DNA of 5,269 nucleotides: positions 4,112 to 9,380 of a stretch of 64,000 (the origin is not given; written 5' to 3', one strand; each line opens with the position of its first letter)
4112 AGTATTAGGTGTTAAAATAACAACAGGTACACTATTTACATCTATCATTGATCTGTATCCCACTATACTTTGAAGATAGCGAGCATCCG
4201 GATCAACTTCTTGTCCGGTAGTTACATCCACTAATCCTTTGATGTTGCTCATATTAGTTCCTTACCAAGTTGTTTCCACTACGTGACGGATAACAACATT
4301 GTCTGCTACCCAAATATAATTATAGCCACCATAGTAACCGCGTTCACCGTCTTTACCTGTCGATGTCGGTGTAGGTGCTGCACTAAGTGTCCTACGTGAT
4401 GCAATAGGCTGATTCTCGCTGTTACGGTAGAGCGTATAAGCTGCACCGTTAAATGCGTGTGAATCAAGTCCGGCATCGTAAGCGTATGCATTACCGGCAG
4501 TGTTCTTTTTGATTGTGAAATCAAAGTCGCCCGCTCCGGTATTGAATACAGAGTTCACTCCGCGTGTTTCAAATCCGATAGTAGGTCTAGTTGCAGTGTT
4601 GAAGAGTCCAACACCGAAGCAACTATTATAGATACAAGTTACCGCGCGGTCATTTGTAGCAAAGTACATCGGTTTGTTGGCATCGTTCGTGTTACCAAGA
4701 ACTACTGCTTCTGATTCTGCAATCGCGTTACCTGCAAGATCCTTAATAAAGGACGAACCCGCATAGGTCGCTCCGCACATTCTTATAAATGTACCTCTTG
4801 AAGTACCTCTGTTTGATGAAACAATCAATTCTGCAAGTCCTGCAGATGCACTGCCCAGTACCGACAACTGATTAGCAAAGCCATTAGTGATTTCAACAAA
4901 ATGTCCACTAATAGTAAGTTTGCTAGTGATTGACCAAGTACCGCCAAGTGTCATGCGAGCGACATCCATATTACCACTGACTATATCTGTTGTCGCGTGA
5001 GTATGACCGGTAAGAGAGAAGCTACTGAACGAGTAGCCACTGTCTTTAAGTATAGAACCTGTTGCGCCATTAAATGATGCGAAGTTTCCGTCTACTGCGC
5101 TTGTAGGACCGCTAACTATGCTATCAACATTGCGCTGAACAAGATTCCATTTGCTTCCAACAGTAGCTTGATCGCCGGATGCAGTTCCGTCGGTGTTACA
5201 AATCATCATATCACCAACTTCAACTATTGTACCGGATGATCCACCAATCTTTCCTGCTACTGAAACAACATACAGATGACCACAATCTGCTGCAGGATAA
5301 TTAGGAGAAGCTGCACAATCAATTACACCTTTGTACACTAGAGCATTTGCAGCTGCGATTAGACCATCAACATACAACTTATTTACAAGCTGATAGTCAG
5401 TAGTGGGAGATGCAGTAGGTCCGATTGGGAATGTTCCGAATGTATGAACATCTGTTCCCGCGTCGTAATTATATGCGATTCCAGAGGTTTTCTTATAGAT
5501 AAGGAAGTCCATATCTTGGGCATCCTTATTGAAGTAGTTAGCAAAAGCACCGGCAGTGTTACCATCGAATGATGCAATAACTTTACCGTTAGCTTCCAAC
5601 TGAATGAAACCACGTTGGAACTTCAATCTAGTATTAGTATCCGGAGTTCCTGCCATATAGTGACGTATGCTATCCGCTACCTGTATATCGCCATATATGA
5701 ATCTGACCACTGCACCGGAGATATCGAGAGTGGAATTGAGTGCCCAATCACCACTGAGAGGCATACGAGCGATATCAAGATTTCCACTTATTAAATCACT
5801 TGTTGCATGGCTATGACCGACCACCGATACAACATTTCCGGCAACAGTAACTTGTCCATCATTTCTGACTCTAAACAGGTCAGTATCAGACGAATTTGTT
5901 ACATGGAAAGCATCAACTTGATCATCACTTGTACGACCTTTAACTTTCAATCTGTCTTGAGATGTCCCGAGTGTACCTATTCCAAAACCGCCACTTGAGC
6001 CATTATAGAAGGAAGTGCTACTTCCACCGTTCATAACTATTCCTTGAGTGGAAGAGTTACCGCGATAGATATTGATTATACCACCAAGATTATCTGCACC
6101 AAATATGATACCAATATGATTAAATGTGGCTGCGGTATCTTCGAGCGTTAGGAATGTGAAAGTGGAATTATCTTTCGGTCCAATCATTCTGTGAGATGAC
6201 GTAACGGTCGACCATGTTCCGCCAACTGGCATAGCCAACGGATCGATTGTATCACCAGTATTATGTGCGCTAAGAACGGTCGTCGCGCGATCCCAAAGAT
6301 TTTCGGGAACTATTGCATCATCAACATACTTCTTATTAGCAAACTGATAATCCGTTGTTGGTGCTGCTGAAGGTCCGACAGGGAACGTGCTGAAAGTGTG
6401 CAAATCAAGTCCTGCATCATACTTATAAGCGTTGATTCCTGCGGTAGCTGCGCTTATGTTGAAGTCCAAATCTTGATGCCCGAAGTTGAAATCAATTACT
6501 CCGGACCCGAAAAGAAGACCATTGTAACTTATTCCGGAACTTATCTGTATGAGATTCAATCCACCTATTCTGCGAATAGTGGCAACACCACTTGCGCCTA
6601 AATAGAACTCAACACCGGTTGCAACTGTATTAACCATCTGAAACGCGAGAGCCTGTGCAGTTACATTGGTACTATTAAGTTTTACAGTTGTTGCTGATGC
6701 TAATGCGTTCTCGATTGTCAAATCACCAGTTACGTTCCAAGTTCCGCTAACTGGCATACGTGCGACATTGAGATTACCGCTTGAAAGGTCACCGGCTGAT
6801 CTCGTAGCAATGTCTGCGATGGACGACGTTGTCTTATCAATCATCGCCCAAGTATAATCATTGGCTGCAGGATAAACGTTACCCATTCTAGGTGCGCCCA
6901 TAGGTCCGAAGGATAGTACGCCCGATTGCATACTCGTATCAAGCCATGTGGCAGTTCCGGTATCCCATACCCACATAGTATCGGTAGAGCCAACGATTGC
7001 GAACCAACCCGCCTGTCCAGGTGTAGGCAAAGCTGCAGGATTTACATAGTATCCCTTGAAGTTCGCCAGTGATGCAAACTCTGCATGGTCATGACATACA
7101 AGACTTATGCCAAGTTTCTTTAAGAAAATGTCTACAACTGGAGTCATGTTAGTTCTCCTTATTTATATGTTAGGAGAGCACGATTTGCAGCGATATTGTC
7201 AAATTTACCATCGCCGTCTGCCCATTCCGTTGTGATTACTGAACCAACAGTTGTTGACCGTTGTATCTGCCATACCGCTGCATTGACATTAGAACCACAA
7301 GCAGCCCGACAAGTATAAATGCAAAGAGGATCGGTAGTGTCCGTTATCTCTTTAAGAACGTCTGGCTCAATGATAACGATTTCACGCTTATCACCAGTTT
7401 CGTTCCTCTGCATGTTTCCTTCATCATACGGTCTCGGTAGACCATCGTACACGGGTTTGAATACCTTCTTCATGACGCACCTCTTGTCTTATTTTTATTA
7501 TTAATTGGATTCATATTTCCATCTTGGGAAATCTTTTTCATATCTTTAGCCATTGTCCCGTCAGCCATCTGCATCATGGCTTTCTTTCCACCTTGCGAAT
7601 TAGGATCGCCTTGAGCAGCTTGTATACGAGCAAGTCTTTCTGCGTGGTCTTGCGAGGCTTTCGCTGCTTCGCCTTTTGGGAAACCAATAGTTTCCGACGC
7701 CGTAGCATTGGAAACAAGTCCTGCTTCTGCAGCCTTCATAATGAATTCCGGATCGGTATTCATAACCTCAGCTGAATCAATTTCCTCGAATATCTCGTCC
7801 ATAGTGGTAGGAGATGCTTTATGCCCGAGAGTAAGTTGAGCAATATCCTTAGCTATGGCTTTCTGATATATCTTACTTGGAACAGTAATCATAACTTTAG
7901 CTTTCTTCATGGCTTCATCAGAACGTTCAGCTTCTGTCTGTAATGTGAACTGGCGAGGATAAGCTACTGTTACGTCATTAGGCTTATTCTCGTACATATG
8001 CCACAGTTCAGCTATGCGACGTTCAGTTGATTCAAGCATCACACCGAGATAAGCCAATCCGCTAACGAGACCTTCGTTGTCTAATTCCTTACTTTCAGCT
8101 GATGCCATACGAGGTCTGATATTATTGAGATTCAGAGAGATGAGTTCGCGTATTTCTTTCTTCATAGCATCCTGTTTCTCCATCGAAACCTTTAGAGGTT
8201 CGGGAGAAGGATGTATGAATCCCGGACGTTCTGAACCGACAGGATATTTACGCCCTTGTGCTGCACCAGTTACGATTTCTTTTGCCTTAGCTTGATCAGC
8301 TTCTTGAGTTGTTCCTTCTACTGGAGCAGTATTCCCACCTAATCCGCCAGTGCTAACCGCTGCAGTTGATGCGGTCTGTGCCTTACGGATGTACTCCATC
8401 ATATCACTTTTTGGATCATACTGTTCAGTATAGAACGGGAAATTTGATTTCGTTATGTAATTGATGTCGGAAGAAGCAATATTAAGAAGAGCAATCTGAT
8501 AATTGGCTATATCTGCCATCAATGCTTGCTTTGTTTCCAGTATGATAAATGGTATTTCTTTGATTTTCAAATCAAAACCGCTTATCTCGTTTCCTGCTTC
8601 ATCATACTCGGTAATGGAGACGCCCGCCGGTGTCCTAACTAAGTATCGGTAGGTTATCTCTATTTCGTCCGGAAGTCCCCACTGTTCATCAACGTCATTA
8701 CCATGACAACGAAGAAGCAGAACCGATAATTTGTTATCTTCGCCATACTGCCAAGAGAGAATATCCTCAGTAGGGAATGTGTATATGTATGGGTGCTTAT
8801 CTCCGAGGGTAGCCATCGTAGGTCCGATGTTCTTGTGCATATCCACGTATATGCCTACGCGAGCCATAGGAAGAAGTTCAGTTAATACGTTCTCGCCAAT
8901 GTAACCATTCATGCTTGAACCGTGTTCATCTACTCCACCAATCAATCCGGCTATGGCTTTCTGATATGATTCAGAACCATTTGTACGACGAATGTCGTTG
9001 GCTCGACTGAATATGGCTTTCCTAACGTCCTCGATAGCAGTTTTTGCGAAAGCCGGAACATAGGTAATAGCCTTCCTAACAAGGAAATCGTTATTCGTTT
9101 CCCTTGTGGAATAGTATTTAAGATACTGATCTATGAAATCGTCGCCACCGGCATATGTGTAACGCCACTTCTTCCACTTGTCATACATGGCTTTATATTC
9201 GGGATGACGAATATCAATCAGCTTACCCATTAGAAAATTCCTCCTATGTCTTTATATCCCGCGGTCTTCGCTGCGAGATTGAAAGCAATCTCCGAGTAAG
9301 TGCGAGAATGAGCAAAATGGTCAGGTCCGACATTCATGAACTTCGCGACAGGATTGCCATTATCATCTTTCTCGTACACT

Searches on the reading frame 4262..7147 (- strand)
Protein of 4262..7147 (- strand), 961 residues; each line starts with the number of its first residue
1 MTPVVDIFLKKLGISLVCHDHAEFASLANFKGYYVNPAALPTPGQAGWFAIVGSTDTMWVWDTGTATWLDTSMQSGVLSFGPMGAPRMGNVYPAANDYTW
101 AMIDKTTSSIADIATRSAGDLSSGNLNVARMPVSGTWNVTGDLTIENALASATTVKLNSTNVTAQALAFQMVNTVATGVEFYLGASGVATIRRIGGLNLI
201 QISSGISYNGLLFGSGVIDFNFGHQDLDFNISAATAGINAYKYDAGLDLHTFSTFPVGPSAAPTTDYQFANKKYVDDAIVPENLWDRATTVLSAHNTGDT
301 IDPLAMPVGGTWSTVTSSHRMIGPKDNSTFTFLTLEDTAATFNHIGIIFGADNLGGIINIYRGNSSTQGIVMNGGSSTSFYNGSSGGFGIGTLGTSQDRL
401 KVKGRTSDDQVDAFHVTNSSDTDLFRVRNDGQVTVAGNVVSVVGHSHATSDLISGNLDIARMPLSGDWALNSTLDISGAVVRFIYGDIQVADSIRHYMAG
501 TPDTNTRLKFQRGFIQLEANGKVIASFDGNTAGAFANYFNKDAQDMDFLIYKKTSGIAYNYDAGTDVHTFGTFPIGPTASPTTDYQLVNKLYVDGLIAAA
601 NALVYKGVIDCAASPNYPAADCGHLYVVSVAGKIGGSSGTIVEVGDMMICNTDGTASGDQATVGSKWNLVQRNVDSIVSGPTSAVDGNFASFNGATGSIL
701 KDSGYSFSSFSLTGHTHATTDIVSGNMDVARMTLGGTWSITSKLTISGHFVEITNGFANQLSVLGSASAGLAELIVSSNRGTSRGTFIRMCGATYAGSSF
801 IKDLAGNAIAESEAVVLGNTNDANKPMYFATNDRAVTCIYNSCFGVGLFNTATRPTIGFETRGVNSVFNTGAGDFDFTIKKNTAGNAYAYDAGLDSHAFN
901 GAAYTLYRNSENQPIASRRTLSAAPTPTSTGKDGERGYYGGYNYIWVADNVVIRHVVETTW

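Call 5: search_protein_families(library=phrogs, proteins=[window:4262-7147:-], max_evalue=0.01)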
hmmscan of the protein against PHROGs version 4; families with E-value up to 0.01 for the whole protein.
window:4262-7147:- (961 aa): 1 family
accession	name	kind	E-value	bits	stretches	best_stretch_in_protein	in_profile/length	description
phrog_2012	-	tail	5.6e-06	27.3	0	431-465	81-117/212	minor tail protein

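Call 6: search_protein_families(library=pfam, proteins=[window:4262-7147:-], max_evalue=0.01)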
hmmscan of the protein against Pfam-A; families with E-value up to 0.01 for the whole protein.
window:4262-7147:- (961 aa): 0 families

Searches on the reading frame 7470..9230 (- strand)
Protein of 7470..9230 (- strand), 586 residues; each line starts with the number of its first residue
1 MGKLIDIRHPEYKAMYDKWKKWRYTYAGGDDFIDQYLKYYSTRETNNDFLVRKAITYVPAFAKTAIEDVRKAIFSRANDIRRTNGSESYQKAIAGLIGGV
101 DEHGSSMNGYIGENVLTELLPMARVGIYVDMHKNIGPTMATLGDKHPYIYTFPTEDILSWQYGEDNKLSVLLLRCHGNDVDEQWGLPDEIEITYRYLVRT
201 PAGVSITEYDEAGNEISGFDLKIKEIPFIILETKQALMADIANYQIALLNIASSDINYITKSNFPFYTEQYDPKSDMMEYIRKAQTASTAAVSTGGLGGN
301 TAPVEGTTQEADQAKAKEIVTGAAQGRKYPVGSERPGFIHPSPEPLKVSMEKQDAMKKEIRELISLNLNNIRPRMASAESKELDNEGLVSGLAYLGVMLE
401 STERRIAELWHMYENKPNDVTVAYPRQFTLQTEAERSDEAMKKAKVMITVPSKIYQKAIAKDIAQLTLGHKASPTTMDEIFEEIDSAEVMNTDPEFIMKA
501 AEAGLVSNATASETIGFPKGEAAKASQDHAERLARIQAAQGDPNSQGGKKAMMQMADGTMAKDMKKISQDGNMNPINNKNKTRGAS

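Call 5: search_protein_families(library=phrogs, proteins=[window:7470-9230:-], max_evalue=0.01)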
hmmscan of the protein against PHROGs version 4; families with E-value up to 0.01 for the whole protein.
window:7470-9230:- (586 aa): 3 families
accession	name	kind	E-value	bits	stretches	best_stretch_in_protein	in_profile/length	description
phrog_145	-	head and packaging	2e-35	123.5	2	3-252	8-268/493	portal protein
phrog_12458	-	unknown function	1e-05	26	1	3-134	28-153/265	-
phrog_2417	-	unknown function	3.1e-05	24.6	1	6-198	7-189/242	-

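Call 6: search_protein_families(library=pfam, proteins=[window:7470-9230:-], max_evalue=0.01)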
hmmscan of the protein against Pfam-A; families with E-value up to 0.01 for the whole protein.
window:7470-9230:- (586 aa): 0 families
